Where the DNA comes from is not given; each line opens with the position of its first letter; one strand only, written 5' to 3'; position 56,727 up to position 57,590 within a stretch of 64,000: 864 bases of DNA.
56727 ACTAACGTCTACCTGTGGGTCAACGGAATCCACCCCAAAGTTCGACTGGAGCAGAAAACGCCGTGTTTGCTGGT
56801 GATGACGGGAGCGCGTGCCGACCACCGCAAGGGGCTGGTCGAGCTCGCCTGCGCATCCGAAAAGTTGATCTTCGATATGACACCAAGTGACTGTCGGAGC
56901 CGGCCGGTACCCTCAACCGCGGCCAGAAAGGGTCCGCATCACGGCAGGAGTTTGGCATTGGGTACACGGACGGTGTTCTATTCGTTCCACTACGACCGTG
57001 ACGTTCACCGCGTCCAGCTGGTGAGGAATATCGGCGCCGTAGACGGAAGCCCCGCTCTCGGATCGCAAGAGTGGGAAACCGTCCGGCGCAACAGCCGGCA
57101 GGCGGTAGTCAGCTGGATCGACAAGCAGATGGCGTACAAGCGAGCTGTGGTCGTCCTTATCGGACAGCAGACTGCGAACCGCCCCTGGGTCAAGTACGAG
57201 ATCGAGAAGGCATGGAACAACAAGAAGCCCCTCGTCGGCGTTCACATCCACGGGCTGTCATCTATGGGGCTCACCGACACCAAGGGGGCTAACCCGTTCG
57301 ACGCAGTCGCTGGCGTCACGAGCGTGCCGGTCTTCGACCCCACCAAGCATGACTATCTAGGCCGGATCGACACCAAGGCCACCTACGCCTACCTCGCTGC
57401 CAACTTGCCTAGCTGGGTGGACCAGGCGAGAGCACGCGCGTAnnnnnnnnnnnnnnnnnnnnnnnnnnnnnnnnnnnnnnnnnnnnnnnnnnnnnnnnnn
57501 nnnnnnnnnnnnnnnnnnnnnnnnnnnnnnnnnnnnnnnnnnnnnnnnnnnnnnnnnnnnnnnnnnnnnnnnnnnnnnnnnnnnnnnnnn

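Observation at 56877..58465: ThsB-like TIR gene translationally coupled to a HIT-domain transmembrane protein: candidate new Thoeris-like defence module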

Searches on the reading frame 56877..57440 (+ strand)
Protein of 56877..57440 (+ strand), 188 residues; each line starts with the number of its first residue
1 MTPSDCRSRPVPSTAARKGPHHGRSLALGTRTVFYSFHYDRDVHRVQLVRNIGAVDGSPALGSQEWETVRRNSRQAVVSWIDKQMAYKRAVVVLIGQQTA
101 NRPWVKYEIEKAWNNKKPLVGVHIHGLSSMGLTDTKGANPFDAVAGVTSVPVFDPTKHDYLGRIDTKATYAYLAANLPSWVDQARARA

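Call 3: search_protein_families(library=pfam, proteins=[window:56877-57440:+], max_evalue=1)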
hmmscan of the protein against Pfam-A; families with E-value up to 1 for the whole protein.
window:56877-57440:+ (188 aa): 2 families
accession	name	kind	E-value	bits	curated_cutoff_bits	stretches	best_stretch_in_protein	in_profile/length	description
PF08937.16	ThsB_TIR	-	2.1e-24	86.2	21.2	1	34-127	1-98/100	Thoeris protein ThsB, TIR-like domain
PF13676.11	TIR_2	-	0.00042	21.2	28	1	73-125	36-92/122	TIR domain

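Call 4: search_protein_families(library=padloc, proteins=[window:56877-57440:+], max_evalue=1)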
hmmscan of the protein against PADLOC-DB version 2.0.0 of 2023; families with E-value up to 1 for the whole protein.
window:56877-57440:+ (188 aa): 6 families
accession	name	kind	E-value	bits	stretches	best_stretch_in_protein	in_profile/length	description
PDLC00433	ThsB1|ThsB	-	1.7e-51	172.5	1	30-185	2-158/164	TIR-like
PDLC04688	PDC-M50B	-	3.8e-44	148.7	1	30-185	2-156/162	-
PDLC00431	ThsB1|ThsB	-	1.5e-43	147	1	30-186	2-158/162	TIR-like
PDLC00418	ThsB1|ThsB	-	3.5e-10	38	1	31-133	5-109/155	TIR-like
PDLC00429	ThsB1|ThsB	-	0.00027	19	1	76-128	53-106/167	TIR-like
PDLC00421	ThsB1|ThsB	-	0.013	13.2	1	69-120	54-108/180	TIR-like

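Call 5: search_protein_families(library=ncbifam, proteins=[window:56877-57440:+], max_evalue=1)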
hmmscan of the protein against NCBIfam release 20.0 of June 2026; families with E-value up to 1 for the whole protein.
window:56877-57440:+ (188 aa): 0 families

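Call 47: search_solved_structures(query=window:56958-57440:+, max_evalue=0.01, show_alignments=2)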
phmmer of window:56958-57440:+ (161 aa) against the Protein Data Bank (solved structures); distinct sequences matched with E-value up to 0.01: 3.
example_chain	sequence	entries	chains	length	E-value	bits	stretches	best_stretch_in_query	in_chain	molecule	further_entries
8wcf_A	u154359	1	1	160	9.8e-35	123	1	4-157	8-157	Molecular chaperone Tir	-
9b7d_A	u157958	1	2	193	6.2e-14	55.4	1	4-117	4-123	Putative cyclic ADP-D-ribose synthase ThsB1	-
6lhy_A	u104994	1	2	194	6.3e-14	55.4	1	4-117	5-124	DUF1863 domain-containing protein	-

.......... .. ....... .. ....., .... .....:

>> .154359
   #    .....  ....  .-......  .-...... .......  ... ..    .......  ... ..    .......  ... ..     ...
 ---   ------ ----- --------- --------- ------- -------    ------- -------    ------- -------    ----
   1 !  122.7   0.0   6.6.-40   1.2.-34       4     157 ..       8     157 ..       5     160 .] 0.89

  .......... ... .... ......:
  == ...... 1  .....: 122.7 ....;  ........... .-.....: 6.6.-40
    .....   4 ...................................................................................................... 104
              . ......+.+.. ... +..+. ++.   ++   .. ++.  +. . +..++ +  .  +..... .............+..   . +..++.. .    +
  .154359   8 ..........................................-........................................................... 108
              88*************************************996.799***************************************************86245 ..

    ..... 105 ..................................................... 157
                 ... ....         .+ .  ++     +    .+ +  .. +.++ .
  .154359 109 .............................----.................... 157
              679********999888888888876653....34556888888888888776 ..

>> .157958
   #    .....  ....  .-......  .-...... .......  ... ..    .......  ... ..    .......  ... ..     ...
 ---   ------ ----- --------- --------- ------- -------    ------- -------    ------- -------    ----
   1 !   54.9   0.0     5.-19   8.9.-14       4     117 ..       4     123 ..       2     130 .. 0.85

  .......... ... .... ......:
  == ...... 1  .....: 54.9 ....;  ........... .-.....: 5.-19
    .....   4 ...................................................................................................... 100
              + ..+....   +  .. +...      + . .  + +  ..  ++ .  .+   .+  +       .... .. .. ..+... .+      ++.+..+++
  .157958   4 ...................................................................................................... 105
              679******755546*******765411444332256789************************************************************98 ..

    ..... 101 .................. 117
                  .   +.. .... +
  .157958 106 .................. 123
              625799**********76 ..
